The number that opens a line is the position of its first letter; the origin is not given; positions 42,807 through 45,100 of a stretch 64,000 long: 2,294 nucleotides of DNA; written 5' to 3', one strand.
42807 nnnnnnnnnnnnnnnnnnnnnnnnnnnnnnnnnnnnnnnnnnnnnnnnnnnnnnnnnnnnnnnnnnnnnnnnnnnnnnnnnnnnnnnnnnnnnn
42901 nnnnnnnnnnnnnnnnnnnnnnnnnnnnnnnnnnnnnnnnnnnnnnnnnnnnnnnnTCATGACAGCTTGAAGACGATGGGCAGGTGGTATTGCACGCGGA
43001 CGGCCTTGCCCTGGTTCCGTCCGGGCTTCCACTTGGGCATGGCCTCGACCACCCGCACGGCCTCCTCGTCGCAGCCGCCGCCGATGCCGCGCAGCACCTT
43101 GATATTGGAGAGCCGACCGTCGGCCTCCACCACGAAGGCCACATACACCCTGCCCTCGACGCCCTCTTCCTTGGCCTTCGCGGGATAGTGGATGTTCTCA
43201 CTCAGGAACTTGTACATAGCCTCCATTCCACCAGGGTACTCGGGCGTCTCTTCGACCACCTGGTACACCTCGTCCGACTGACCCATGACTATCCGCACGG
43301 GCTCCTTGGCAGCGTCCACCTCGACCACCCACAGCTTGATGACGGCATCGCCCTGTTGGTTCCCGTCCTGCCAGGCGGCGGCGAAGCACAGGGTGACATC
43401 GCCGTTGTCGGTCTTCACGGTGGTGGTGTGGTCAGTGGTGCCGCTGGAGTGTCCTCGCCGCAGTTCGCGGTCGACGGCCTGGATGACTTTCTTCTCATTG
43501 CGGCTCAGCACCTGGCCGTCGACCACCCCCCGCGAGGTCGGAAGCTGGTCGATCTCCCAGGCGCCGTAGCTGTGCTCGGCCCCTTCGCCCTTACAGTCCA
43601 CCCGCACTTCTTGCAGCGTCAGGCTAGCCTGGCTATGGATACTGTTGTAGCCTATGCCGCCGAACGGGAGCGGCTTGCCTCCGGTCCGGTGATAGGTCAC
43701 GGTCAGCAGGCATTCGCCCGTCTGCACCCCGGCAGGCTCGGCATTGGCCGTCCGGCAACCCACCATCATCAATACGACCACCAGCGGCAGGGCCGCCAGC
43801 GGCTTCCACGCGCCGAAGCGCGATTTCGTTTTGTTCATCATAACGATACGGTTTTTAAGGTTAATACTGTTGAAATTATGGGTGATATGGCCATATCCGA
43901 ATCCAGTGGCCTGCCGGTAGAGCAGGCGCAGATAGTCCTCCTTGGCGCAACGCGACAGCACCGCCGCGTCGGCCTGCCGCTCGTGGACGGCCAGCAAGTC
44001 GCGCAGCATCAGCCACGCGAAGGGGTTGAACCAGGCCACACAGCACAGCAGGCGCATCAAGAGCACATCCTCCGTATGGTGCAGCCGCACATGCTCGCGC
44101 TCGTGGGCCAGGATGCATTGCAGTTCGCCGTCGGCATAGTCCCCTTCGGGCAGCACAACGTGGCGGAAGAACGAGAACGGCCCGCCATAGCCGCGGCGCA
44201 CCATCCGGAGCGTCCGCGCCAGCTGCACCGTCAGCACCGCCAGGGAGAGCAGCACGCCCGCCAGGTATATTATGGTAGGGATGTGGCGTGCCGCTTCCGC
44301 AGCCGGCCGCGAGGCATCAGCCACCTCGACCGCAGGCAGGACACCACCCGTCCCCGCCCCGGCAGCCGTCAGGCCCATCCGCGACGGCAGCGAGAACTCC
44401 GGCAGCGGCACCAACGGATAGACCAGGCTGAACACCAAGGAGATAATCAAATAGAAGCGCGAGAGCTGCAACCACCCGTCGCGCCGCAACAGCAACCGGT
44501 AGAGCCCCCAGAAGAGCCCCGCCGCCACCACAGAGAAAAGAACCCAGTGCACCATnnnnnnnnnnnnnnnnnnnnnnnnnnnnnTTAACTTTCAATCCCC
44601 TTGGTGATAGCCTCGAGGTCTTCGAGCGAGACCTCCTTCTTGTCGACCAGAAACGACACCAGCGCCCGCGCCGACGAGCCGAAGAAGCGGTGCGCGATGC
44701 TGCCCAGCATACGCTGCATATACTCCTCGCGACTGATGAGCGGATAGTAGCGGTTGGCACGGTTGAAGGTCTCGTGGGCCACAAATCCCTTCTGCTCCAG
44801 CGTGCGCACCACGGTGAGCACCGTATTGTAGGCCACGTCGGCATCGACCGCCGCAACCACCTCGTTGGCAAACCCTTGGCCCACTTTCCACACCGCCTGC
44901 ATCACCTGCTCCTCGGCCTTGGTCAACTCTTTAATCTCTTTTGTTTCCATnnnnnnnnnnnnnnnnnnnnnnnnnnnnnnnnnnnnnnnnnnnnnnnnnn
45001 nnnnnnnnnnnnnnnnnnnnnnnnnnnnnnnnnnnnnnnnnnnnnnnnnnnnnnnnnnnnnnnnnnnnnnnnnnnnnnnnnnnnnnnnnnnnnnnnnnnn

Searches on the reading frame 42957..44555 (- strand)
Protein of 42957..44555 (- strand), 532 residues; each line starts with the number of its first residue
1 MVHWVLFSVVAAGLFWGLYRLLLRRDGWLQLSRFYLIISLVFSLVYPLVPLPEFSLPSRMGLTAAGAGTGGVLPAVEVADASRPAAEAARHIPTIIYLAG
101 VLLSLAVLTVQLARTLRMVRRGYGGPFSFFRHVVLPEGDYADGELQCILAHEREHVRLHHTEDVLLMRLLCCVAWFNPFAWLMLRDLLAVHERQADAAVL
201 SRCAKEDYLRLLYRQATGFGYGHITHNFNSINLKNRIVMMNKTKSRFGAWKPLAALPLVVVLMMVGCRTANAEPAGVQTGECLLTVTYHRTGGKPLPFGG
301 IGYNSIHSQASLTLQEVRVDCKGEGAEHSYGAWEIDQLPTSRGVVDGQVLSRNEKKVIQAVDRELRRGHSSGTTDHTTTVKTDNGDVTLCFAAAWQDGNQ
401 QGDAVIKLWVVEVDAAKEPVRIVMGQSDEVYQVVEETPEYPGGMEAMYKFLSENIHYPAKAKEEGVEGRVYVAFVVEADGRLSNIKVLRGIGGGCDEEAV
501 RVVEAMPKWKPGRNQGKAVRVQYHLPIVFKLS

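Call 94: search_protein_families(library=pfam, proteins=[window:42957-44555:-], max_evalue=0.00001)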
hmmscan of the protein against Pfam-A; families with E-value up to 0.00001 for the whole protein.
window:42957-44555:- (532 aa): 2 families
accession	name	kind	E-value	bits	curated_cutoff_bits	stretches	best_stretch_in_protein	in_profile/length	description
PF03544.19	TonB_C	-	1.5e-19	70.7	24.6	1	454-531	2-79/79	Gram-negative bacterial TonB protein C-terminal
PF05569.17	Peptidase_M56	-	4.5e-13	49.5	31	1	133-239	178-295/296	BlaR1 peptidase M56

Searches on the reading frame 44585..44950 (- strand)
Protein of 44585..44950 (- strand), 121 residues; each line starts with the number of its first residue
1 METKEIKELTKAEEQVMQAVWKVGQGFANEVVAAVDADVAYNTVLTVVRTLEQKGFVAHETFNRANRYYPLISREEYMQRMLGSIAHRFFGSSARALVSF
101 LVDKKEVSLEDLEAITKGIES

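Call 95: search_protein_families(library=pfam, proteins=[window:44585-44950:-], max_evalue=0.00001)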
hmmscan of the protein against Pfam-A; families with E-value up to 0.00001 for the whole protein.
window:44585-44950:- (121 aa): 1 family
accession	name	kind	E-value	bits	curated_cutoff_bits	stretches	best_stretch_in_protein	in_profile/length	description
PF03965.22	Penicillinase_R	-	5.3e-30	104.6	22.6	1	9-120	1-114/115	Penicillinase repressor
